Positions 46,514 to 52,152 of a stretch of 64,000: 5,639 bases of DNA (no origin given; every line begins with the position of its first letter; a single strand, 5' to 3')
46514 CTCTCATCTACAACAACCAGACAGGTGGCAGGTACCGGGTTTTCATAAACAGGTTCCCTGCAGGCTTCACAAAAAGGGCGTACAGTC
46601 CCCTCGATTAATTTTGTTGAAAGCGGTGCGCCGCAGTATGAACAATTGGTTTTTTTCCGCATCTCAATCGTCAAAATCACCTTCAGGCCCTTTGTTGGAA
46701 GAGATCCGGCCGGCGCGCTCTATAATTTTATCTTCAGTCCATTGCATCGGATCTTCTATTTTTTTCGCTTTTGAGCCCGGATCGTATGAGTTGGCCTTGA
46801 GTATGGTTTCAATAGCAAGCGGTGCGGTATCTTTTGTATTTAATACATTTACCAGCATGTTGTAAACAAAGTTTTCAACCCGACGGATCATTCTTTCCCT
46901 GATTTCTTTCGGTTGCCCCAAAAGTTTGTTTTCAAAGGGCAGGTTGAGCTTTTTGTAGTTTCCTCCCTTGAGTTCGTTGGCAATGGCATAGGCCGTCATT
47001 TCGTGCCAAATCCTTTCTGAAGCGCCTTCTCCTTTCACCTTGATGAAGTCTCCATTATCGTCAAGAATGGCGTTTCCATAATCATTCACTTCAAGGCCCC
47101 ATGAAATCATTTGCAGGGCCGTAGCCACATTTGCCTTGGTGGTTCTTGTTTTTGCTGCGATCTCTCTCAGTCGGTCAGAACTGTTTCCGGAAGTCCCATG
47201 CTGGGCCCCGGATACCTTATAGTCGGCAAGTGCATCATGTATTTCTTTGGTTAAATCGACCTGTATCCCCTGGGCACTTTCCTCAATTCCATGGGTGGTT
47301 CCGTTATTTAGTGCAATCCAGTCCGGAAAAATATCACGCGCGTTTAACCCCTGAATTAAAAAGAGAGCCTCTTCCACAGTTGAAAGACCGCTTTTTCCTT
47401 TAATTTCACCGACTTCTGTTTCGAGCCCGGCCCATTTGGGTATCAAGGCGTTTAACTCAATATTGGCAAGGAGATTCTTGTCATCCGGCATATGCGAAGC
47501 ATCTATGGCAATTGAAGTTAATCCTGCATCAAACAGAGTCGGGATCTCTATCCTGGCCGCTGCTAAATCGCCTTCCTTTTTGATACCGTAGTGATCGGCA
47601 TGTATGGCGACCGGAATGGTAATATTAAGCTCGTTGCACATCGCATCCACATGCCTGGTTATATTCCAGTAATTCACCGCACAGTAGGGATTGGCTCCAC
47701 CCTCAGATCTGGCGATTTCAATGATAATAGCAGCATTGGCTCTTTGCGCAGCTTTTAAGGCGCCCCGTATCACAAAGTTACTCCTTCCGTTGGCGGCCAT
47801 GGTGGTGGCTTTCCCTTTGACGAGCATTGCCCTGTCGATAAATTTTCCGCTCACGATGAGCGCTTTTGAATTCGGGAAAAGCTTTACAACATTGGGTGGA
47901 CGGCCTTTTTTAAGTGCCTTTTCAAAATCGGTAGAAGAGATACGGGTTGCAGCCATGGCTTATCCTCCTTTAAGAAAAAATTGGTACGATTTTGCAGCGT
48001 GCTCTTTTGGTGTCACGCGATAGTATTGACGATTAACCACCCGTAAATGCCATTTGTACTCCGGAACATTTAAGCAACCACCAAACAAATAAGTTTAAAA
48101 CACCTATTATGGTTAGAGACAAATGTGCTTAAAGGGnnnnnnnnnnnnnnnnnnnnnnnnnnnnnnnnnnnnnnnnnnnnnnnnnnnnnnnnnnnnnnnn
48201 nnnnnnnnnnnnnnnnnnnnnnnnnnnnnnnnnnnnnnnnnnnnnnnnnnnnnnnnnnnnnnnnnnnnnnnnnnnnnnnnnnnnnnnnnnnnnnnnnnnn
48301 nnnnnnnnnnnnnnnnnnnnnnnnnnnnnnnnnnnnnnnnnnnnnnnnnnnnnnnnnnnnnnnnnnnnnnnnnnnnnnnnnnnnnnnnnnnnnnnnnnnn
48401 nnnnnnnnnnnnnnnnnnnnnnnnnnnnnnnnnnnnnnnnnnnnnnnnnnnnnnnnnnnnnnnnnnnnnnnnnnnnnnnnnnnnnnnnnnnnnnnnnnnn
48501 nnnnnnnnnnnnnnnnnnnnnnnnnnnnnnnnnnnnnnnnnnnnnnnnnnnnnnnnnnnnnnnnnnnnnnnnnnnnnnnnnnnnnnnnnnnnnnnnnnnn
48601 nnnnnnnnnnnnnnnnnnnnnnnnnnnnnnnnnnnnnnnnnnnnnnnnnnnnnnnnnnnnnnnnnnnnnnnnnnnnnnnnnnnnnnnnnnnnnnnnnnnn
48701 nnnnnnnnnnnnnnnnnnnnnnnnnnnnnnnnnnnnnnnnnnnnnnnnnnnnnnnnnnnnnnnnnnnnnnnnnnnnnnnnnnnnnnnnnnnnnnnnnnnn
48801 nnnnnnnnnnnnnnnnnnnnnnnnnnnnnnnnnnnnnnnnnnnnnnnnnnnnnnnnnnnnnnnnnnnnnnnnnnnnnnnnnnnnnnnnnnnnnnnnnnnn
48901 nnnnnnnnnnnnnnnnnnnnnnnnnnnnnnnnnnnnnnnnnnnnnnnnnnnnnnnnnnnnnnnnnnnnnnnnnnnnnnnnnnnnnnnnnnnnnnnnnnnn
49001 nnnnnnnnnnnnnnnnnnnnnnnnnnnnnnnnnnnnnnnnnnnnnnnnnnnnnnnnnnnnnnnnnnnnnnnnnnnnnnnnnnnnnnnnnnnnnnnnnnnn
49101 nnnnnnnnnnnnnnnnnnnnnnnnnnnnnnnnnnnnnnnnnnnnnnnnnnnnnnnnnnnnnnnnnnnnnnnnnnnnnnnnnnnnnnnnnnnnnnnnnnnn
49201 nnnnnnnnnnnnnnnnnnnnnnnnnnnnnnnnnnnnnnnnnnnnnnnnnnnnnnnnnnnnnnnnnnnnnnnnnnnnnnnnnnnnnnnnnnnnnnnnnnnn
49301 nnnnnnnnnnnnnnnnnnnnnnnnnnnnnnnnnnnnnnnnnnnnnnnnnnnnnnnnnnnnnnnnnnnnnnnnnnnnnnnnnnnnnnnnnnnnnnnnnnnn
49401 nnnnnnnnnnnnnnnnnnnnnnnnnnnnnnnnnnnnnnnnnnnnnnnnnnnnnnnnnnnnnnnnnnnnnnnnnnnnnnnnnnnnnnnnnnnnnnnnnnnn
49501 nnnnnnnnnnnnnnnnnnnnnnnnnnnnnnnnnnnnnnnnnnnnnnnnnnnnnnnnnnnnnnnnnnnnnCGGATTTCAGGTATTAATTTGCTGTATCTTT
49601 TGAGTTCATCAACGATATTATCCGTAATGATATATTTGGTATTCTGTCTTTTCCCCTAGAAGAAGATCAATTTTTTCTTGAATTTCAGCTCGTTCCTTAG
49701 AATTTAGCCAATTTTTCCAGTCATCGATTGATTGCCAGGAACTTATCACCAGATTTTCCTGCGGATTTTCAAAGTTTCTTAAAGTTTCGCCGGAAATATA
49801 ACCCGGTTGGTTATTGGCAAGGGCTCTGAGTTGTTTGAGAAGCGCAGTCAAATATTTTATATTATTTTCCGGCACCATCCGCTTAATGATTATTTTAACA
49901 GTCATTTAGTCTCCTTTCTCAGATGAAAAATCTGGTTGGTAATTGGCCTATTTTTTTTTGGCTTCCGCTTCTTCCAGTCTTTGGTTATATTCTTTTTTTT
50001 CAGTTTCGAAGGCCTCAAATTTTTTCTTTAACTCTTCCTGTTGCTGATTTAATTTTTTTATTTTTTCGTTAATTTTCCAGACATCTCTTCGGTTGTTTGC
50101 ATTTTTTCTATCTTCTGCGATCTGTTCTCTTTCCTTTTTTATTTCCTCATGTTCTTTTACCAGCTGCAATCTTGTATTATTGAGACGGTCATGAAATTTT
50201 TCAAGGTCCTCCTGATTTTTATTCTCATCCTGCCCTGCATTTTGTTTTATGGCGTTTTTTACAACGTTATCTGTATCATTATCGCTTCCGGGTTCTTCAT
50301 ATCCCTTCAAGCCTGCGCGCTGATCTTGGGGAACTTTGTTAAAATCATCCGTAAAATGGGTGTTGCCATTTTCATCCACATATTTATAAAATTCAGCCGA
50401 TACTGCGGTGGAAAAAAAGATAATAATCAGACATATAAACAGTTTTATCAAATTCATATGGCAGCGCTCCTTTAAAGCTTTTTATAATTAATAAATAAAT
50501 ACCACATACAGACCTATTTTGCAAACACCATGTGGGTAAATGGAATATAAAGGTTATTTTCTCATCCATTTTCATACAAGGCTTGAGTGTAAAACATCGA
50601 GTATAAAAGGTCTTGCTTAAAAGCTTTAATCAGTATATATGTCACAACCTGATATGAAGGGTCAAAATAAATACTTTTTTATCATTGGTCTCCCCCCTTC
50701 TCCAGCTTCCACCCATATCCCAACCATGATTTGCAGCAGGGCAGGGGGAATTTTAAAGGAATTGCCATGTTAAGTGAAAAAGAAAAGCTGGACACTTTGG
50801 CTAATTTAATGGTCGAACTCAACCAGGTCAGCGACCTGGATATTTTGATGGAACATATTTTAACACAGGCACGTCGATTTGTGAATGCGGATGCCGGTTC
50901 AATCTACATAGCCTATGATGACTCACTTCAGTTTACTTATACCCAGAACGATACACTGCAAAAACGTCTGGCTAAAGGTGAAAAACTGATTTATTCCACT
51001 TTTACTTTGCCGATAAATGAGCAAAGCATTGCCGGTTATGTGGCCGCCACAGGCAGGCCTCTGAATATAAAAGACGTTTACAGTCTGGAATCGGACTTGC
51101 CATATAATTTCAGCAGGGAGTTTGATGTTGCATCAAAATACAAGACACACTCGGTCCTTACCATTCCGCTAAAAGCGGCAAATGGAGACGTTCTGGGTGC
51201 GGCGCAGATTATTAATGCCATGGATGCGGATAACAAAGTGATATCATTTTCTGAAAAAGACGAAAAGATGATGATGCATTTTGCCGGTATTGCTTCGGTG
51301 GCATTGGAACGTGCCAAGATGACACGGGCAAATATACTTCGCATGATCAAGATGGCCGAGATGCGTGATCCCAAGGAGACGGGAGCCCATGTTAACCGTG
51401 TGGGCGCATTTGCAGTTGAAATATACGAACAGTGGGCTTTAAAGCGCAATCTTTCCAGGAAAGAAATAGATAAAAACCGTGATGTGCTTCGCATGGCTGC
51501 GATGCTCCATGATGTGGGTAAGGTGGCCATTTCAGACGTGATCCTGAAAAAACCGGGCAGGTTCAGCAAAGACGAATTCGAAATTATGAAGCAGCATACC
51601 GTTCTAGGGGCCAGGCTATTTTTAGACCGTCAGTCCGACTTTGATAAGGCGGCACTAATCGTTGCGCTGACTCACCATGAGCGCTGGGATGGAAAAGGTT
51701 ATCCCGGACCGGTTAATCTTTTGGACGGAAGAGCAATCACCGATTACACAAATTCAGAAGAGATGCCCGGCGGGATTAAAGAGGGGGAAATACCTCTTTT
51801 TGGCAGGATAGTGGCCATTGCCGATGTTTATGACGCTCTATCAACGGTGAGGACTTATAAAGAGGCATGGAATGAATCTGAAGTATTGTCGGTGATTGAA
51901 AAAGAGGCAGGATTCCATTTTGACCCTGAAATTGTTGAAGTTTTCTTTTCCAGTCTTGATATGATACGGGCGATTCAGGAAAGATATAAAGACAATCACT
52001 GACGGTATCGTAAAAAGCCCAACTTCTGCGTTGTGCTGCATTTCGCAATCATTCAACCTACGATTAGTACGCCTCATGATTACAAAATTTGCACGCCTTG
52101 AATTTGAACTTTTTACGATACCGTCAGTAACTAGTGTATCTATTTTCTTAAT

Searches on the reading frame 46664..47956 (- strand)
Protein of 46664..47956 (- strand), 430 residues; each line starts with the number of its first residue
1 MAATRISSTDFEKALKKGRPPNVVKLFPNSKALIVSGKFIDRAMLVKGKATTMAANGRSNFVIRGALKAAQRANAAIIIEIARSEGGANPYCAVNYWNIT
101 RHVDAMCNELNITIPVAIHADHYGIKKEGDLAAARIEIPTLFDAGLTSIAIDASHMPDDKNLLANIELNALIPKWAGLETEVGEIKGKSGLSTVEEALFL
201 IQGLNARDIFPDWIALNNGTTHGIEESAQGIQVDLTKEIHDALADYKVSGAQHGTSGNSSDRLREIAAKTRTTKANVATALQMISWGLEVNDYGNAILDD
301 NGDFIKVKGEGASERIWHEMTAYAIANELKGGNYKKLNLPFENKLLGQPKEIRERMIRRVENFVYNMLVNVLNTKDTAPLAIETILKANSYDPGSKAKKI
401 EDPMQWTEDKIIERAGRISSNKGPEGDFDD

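Call 52: search_protein_families(library=pfam, proteins=[window:46664-47956:-])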
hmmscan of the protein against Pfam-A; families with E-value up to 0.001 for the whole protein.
window:46664-47956:- (430 aa): 1 family
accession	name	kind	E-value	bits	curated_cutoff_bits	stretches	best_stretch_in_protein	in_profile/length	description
PF01116.26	F_bP_aldolase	-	1.4e-24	87.5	25.5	1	48-316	13-265/277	Fructose-bisphosphate aldolase class-II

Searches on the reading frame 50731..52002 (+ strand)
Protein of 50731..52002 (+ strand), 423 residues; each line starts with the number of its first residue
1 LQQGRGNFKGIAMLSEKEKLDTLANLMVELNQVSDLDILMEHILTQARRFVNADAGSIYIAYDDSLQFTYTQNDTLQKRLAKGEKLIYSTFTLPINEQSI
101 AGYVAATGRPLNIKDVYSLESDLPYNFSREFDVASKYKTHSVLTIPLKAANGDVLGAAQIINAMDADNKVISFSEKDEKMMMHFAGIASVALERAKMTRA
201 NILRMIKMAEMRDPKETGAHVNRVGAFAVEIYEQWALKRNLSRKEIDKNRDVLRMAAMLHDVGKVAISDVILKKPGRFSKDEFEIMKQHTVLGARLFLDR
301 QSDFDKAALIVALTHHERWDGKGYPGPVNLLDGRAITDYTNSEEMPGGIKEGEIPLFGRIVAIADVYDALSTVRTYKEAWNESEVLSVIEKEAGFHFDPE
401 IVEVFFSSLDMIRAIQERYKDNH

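Call 52: search_protein_families(library=pfam, proteins=[window:50731-52002:+])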
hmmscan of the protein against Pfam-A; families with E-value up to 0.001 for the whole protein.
window:50731-52002:+ (423 aa): 6 families
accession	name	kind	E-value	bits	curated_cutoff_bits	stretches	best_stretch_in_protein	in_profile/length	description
PF13487.12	HD_5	-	5.8e-23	81.9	27.2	2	207-326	5-116/170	HD domain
PF01966.28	HD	-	1.4e-19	70.9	22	1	219-369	3-115/116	HD domain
PF01590.32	GAF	-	1e-13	52.4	22.4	1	35-192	1-133/133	GAF domain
PF13185.12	GAF_2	-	3.4e-09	37.4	28.6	1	34-193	2-136/136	GAF domain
PF13492.12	GAF_3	-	0.00025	21.9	27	1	35-194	1-129/129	GAF domain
PF21447.3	Ppx-GppA_III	-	0.00035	20.9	27.3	1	219-264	18-61/177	Ppx/GppA phosphatase, domain III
